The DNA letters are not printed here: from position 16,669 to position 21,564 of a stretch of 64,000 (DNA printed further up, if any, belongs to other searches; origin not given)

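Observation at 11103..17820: Duplicated 'polytopic membrane protein + large helical protein' module with a shared promoter element: candidate undescribed membrane-associated system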

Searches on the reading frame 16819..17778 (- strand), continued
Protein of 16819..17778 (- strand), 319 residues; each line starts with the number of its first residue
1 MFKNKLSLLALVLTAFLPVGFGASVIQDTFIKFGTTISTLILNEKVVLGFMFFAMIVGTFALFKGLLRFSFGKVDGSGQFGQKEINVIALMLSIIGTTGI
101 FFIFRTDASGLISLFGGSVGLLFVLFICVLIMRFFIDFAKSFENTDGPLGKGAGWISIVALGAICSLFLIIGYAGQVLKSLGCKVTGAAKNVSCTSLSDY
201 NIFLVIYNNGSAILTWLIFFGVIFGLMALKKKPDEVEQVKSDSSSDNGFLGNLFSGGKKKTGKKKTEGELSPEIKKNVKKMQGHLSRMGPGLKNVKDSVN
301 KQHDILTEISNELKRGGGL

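Call 99: search_solved_structures(query=A6, max_evalue=1)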
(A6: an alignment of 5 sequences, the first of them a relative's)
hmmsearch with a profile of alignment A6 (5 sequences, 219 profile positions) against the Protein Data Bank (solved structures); distinct sequences matched with E-value up to 1: 2.
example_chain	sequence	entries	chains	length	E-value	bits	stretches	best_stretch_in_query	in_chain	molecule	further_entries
8d08_A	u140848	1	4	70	0.11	15.3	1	98-142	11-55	HALC4_135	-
1blj_A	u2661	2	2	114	0.33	13.7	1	65-92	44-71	P55 BLK PROTEIN TYROSINE KINASE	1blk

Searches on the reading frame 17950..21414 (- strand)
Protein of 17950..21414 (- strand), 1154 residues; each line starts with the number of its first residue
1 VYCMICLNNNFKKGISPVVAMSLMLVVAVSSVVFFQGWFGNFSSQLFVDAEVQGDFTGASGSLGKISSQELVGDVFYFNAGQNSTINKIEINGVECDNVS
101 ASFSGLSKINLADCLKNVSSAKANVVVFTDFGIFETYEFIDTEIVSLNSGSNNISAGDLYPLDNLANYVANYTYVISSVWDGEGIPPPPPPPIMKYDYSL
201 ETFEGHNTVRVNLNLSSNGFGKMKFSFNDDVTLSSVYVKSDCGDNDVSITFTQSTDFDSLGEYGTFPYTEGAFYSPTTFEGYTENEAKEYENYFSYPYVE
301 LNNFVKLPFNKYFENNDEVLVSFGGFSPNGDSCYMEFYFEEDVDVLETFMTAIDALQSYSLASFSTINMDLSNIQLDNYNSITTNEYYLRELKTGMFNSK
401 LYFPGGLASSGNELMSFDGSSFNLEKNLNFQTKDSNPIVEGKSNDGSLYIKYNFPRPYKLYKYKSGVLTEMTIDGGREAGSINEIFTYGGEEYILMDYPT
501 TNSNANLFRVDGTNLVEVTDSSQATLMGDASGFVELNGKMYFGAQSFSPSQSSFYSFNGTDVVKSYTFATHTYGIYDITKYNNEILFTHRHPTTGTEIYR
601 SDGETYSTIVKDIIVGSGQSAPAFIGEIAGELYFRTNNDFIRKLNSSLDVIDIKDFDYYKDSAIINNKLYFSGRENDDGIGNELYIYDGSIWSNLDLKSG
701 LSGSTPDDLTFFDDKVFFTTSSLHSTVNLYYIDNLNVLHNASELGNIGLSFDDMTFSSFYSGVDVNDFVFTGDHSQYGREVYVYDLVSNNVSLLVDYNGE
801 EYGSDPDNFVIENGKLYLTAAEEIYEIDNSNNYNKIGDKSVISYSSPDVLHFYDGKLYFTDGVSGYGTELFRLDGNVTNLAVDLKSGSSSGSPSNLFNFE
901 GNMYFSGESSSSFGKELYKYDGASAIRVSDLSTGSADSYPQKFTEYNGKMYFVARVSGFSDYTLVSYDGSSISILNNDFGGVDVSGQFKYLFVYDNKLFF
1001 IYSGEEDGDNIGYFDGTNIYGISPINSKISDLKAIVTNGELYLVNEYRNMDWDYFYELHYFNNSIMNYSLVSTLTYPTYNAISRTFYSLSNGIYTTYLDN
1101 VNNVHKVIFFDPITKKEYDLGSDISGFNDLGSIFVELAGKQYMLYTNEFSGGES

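Call 9: search_protein_families(library=pfam, proteins=[window:17950-21414:-], max_evalue=0.01)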
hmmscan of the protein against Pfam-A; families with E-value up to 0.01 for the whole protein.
window:17950-21414:- (1154 aa): 0 families

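Call 81: search_protein_families(library=ncbifam, proteins=[window:17950-21414:-], max_evalue=0.01)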
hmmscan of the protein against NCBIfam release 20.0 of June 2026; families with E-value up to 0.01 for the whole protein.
window:17950-21414:- (1154 aa): 2 families
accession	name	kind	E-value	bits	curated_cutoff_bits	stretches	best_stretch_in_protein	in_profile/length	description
TIGR04534.2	ELWxxDGT_rpt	domain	3.5e-29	100.6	65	4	855-898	1-46/47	ELWxxDGT repeat protein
NF041384.1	YHS_seleno_dom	subfamily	0.01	16.1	70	0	799-834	67-102/113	YHS domain-containing (seleno)protein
